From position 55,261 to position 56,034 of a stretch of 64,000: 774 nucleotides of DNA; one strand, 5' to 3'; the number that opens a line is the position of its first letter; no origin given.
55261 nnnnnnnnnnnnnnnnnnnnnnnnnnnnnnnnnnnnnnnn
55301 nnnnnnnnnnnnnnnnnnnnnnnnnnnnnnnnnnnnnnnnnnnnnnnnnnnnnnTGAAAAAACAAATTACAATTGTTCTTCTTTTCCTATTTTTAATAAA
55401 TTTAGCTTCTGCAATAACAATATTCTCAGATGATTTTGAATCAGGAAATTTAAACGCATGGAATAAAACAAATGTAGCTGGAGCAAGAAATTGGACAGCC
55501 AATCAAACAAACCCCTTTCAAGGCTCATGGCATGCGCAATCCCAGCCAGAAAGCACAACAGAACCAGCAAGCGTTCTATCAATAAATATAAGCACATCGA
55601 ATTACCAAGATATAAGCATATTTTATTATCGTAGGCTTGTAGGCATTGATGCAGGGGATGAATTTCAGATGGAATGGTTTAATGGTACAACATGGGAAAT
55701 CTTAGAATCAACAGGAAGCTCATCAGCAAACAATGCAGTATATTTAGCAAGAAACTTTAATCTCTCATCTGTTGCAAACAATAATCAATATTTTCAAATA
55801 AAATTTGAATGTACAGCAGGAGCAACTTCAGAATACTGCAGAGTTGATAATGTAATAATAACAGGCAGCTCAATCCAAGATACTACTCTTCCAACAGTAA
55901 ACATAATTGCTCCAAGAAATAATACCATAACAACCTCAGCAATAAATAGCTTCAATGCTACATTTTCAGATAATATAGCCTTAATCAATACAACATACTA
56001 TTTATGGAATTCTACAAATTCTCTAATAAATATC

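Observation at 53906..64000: Surface-protein paralog cluster built on a shared, previously uncharacterised N-terminal domain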

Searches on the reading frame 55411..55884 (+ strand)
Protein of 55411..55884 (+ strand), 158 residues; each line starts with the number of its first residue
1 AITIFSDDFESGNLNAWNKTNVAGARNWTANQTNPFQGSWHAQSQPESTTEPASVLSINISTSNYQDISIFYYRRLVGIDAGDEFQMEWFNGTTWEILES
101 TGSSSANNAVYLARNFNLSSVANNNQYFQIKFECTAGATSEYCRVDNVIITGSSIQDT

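Call 12: find_homologous_proteins(query=A2, max_evalue=0.001)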
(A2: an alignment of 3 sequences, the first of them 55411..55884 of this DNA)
Query A2 (3 sequences) (158 aa, profile of the alignment): 31 proteins with E <= 0.001 among 1886 candidates.
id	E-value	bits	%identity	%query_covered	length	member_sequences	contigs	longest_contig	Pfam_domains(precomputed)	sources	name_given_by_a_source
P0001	1.4e-85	303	62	96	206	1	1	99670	-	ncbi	-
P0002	1.8e-69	251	60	96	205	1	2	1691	-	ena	-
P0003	8.3e-67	242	82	87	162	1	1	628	-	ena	-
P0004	1.4e-66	241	58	93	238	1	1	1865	-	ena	-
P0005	2.2e-65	237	59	96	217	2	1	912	-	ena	-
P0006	2.7e-65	237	59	100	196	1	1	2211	-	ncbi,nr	ncbi:MAG: hypothetical protein Q7R61_00495, partial [bacterium]|nr:hypothetical protein [bacterium]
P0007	1.1e-64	235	67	93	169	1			-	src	-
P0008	5.2e-64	233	62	92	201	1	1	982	-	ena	-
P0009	7.0e-64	233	56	96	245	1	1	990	-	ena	-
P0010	3.2e-63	230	56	95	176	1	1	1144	-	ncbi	-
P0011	9.3e-62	226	56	99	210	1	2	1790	-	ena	-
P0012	1.1e-61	225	57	95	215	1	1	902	-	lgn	-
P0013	1.1e-61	225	57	96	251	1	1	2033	-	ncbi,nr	ncbi:MAG: hypothetical protein Q8N63_00515, partial [Nanoarchaeota archaeon]|nr:hypothetical protein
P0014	2.3e-56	208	51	96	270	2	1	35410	-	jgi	-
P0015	2.6e-54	201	49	96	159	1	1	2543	-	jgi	-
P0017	2.0e-52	195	48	100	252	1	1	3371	-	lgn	-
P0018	2.1e-51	192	50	95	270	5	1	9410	-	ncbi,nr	ncbi:MAG TPA: hypothetical protein PKD61_00430 [Polyangiaceae bacterium]|nr:hypothetical protein [Po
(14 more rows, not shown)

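Call 14: find_encoding_contigs(protein=P0001, flank=10000, max_places=3)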
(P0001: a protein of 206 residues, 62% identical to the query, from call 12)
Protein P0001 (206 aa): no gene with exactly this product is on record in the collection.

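Call 23: predict_structure(alignment_id=A3)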
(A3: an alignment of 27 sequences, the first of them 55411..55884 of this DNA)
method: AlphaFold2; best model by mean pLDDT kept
length: 158 residues; sequences in the alignment: 27
mean_pLDDT: 95.9   pTM: 0.90
mean pLDDT of the five models: 95.9, 95.9, 95.4, 95.4, 93.4
residues with pLDDT >= 90: 149; 70-90: 8; 50-70: 1; < 50: 0
segments of 3 or more residues with pLDDT < 50: none
pLDDT, mean of each block of 10 residues (from residue 1): 97 96 96 97 96 95 98 97 96 96 92 98 97 96 98 89
secondary structure, 60 per line:
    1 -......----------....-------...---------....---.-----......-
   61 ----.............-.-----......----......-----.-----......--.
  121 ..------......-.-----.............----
elements in order: E2-7 E18-21 E29-31 E41-44 E54-59 E65-77 E85-90 E95-100 E112-117 E129-134 E142-154

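Call 26: search_solved_structures(query=A3, max_evalue=10, show_alignments=2)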
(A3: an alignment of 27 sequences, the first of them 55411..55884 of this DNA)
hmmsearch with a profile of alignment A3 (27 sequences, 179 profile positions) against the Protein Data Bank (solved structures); distinct sequences matched with E-value up to 10: 4.
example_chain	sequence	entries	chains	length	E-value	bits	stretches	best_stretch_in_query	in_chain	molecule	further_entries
4xup_A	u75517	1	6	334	0.00026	24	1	19-128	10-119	Endo-1,4-beta-xylanase C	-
4xuo_A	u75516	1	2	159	0.021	17.8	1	19-128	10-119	Endo-1,4-beta-xylanase C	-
3m1h_A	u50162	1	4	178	0.16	14.9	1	18-71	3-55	Lysine specific cysteine protease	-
8xmz_A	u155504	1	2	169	0.79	12.7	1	14-63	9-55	T9SS C-terminal target domain-containing protein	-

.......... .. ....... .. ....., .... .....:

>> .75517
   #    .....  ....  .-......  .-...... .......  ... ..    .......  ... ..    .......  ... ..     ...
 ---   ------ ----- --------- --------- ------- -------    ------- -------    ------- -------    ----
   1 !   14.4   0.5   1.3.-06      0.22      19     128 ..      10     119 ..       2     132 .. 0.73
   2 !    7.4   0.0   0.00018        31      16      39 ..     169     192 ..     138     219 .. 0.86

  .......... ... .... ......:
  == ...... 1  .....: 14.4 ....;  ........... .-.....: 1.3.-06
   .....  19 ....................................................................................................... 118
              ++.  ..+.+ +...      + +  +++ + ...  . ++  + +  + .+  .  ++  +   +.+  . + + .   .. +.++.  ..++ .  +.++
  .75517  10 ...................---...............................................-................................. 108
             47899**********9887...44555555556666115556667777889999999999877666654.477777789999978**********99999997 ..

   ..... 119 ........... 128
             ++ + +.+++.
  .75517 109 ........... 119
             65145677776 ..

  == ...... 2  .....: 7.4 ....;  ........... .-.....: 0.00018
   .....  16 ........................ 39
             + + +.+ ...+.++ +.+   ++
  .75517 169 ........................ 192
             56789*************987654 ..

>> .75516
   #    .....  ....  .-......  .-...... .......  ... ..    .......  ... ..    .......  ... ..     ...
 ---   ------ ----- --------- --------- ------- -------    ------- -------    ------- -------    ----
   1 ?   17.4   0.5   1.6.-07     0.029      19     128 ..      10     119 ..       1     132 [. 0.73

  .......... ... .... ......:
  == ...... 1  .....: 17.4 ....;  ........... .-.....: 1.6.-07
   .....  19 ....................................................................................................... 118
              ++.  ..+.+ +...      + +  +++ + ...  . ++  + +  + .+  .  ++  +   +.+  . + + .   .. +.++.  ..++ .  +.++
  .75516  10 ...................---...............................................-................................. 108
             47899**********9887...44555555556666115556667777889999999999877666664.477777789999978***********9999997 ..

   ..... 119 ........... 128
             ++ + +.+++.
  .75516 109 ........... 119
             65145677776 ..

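Call 27: search_protein_families(library=ncbifam, proteins=[window:55411-55884:+, P0018, P0014], max_evalue=1)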
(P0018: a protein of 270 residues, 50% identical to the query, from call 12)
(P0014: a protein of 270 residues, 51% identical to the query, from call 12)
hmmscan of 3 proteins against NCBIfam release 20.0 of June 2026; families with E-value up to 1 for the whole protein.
window:55411-55884:+ (158 aa): 0 families

P0018 (270 aa): 0 families

P0014 (270 aa): 1 family
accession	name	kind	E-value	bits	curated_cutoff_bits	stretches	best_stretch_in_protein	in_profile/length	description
NF033662.1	acid_disulf_rpt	repeat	4.5e-12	45.5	41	2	50-73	5-28/32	acidic double-disulfide repeat-containing protein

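Call 36: search_protein_representatives(alignment_id=A3)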
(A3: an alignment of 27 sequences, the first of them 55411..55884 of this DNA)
Query: 27 sequences, 179 profile positions. Proteins with E-value up to 0.001 (for the whole library): 3197; up to 1e-10: 1165; up to 1e-30: 158. The best 150 are listed.
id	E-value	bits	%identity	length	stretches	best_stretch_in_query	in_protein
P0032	4.6e-144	492.4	-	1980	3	13-172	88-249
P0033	6.2e-144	491.9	-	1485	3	10-172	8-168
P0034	2.4e-139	477.0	-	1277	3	9-174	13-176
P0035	2.2e-133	457.5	-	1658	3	2-175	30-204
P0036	3.3e-120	414.7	-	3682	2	20-172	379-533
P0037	2.4e-93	327.2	-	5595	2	12-169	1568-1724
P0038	5.1e-82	290.2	-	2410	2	19-175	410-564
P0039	1.5e-77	275.7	-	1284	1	5-175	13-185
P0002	4.6e-77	274.1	-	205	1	11-169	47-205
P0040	1.2e-76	272.8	-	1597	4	10-174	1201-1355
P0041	5.5e-76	270.6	-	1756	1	7-170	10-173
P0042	1.3e-74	266.1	-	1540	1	4-176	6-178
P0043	4.4e-74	264.4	-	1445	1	8-174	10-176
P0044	1.5e-73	262.6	-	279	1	10-169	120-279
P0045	1.7e-73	262.5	-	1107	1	5-176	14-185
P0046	1.7e-73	262.5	-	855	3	17-171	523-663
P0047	1.7e-73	262.4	-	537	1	17-170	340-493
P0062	7.6e-68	244.1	-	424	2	17-169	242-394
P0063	4.6e-67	241.5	-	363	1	15-171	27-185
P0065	1.9e-66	239.5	-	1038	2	15-169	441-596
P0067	2.9e-64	232.4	-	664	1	7-176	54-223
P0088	1.2e-54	201.0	-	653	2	10-175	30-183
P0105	9.7e-49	181.8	-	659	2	4-169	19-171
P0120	4.7e-45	169.8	-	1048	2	16-175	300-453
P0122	4.3e-43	163.4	-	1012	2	18-172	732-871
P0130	2.2e-41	157.8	-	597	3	12-176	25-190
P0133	4.0e-40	153.8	-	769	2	15-175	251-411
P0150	7.9e-36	139.8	-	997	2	7-169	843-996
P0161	2.3e-33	131.7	-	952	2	12-171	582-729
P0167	6.2e-32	127.1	-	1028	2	15-170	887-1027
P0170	1.0e-31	126.4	-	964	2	67-168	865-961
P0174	2.3e-31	125.2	-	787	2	11-169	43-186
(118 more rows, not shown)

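Call 37: search_protein_families(library=pfam, proteins=[P0033, P0034, P0039, P0044, P0047, P0062, P0063, P0046, P0065, P0088], max_evalue=0.01)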
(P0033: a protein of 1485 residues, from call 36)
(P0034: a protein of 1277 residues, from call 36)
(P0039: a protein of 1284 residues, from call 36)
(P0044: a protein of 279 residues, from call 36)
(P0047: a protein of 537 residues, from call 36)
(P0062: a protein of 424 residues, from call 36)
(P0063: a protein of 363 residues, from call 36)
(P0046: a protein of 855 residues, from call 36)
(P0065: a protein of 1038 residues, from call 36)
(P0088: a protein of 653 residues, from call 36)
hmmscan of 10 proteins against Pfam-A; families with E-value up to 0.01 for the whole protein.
P0033 (1485 aa): 2 families
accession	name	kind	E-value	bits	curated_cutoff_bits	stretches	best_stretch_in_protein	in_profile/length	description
PF15418.12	DUF4625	-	1.6e-06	28.8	27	0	171-241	11-87/131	Domain of unknown function (DUF4625)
PF19077.6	Big_13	-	0.0052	17.7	27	1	796-827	69-101/102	Bacterial Ig-like domain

P0034 (1277 aa): 3 families
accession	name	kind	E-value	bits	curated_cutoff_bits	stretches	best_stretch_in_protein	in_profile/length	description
PF15418.12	DUF4625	-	0.00013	22.7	27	0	998-1040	73-115/131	Domain of unknown function (DUF4625)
PF23265.1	Ig-like_KY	-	0.0033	18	27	0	383-428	71-116/129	KY-like, immunoglobulin-like domain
PF10102.14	DUF2341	-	0.0075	17.1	23.4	0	215-252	47-82/84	Domain of unknown function (DUF2341)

P0039 (1284 aa): 3 families
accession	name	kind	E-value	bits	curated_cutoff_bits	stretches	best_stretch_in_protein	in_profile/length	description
PF19077.6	Big_13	-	7.7e-17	62.1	27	3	211-275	37-101/102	Bacterial Ig-like domain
PF13754.12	Big_3_4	-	7.8e-12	45.5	27.3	0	245-276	30-61/106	Domain of unknown function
PF05239.21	PRC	-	2.3e-07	31.2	21.2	1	1203-1270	3-72/78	PRC-barrel domain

P0044 (279 aa): 0 families

P0047 (537 aa): 2 families
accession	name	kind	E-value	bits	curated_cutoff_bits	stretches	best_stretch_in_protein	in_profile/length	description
PF09825.15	BPL_N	-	5.6e-19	68.6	24.2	1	33-238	5-226/283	Biotin-protein ligase, N terminal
PF03575.23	Peptidase_S51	-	0.00062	19.9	23.9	1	75-130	77-140/206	Peptidase family S51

P0062 (424 aa): 1 family
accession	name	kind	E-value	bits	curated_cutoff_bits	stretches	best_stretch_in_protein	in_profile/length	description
PF20622.4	Big_15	-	0.00013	22.2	27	0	56-85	15-42/82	Bacterial Ig domain (Big_16)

P0063 (363 aa): 1 family
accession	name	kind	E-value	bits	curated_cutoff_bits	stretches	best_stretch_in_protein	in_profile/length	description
PF17957.7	Big_7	-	0.0024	18.9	24.1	1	192-230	1-40/70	Bacterial Ig domain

P0046 (855 aa): 3 families
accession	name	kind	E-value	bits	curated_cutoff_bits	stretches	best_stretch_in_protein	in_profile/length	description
PF22633.2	F5_F8_type_C_2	-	2.7e-06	28.3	27.8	1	199-303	3-91/91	NedA-like, galactose-binding domain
PF00754.31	F5_F8_type_C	-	3e-05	24.6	28.2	1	194-319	13-127/127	F5/8 type C domain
PF07548.16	ChlamPMP_M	-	0.0066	16.9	25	0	416-450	122-156/174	Chlamydia polymorphic membrane protein middle domain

P0065 (1038 aa): 0 families

P0088 (653 aa): 9 families
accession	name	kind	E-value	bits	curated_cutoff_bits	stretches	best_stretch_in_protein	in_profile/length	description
PF00041.27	fn3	-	9.4e-26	90.3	25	3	512-591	2-82/84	Fibronectin type III domain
PF18370.7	RGI_lyase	-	6.7e-09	36.4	27.8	1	195-247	15-70/86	Rhamnogalacturonan I lyases beta-sheet domain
PF25788.1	Ig_Rha78A_N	-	1e-08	35.8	27.4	1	226-263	60-97/105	Rha78A-like, N-terminal immunoglobulin domain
PF16893.11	fn3_2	-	5.1e-07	30.2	27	0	182-256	2-80/89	Fibronectin type III domain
PF19077.6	Big_13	-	7.6e-07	30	27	0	229-261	63-95/102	Bacterial Ig-like domain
PF17957.7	Big_7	-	1.3e-06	29.4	24.1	1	184-246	6-69/70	Bacterial Ig domain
PF25059.1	FN3_DSCAM-DSCAML_C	-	3.3e-06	27.8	39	0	554-600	42-88/89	DSCAM/DSCAML C-terminal Fn3-like domain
PF07313.18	AmiA-like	-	2.7e-05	24.2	27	0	80-133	43-98/202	N-acetylmuramoyl-L-alanine amidase-like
PF24240.1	DUF7448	-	0.00098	19.9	27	0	84-164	18-98/104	Domain of unknown function (DUF7448)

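Call 40: find_related_loci(query=A4, collection=genome_contigs, flank=10000)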
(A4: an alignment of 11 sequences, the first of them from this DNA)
Query A4 (154 aa) in genome_contigs; peptide patterns used: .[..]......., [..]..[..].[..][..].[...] (x = any residue, [..] = any of these).
93 stretches matched a pattern; 54 encode a relative of the query (tblastn E <= 1e-3); 50 distinct loci.
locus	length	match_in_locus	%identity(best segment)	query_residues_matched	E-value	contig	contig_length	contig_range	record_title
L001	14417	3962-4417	81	1-152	1e-82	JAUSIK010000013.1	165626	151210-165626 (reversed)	MAG: Nanoarchaeota archaeon isolate E14_metabat.bin.238 E14_k141_1474372, whole genome shotgun sequence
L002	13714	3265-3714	75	3-152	6e-74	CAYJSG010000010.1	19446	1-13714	MAG TPA_asm: Candidatus Woesearchaeota archaeon isolate ERP125453_co1_184 genome assembly, contig: NODE_2766_length_1944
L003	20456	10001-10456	74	1-152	2e-71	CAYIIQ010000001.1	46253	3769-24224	MAG TPA_asm: Candidatus Woesearchaeota archaeon isolate ERP119705_co24_1048 genome assembly, contig: NODE_612_length_462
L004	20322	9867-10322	66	1-152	2e-67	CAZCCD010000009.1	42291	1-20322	MAG TPA_asm: Candidatus Woesearchaeota archaeon isolate binchicken_co38_509 genome assembly, contig: NODE_1936_length_42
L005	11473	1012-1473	64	1-154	4e-65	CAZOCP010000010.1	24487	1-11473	MAG TPA_asm: Candidatus Woesearchaeota archaeon isolate SRP178908_co2_32 genome assembly, contig: NODE_725_length_24487_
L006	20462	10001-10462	62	1-154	1e-64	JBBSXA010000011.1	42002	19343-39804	MAG: Nanoarchaeota archaeon isolate H43-bin041_1 H43_bin041_1_000000000011, whole genome shotgun sequence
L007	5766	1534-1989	63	1-152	2e-64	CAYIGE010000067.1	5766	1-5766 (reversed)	MAG TPA_asm: Candidatus Woesearchaeota archaeon isolate ERP119705_co1_995 genome assembly, contig: NODE_23541_length_576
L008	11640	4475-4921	62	4-152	1e-62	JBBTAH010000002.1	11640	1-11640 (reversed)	MAG: Nanoarchaeota archaeon isolate H51-bin044_1 H51_bin044_1_000000000002, whole genome shotgun sequence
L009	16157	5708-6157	63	3-152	5e-61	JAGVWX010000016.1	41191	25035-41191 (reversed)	Candidatus Pacearchaeota archaeon isolate RIFCSPHIGHO2_01_FULL_39_44 rifcsphigho2_01_scaffold_3203, whole genome shotgun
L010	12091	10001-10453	60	4-154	1e-60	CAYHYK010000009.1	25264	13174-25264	MAG TPA_asm: Candidatus Woesearchaeota archaeon isolate ERP119705_co17_376 genome assembly, contig: NODE_2224_length_252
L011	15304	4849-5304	60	3-154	3e-60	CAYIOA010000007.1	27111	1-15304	MAG TPA_asm: Candidatus Woesearchaeota archaeon isolate ERP119705_co24_81 genome assembly, contig: NODE_1783_length_2711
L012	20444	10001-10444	60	4-151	3e-59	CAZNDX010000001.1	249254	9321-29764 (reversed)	MAG TPA_asm: uncultured Methanosarcinales archaeon isolate binchicken_co130_36 genome assembly, contig: NODE_84_length_2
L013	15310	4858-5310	60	1-151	1e-58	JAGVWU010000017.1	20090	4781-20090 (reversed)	Candidatus Pacearchaeota archaeon isolate RIFOXYC1_FULL_30_12 rifoxyc1_full_scaffold_918, whole genome shotgun sequence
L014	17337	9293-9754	62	1-154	2e-58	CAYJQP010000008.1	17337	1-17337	MAG TPA_asm: Candidatus Woesearchaeota archaeon isolate ERP125453_co1_261 genome assembly, contig: NODE_3327_length_1733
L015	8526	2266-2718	56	1-151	2e-58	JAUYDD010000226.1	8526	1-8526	MAG: Nanoarchaeota archaeon isolate C20_maxbin.123 C20_k141_662779, whole genome shotgun sequence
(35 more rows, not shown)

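Call 47: search_protein_families(library=pfam, alignment_id=A5, max_evalue=1)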
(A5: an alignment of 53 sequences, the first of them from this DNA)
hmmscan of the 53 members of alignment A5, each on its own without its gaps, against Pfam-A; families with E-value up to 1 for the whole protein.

A. member 1, seq(154 aa): 0 families

B. families by the number of members that match (of 53 scanned): 31 families (the first 25 are shown)
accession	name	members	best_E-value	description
PF02018.23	CBM_4_9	7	0.00014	Carbohydrate binding domain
PF04862.18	DUF642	3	0.0034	Protein of unknown function (DUF642)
PF10102.14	DUF2341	2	0.056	Domain of unknown function (DUF2341)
PF20620.4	DUF6805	2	0.12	Family of unknown function (DUF6805)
PF22768.1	SPP1_Dit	1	0.0021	Siphovirus-type tail component, C-terminal domain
PF07313.18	AmiA-like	1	0.0058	N-acetylmuramoyl-L-alanine amidase-like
PF20251.4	Big_14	1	0.011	Bacterial Ig-like domain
PF03944.20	Endotoxin_C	1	0.011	delta endotoxin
PF09569.16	RE_ScaI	1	0.017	ScaI restriction endonuclease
PF24240.1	DUF7448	1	0.023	Domain of unknown function (DUF7448)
PF00754.31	F5_F8_type_C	1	0.038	F5/8 type C domain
PF14741.12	GH114_assoc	1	0.039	N-terminal glycosyl-hydrolase-114-associated domain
PF21331.3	Isoamylase_C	1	0.043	Isoamylase, C-terminal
PF09248.15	DUF1965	1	0.051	Domain of unknown function (DUF1965)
PF02332.24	Phenol_Hydrox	1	0.069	Methane/Phenol/Alkene Hydroxylase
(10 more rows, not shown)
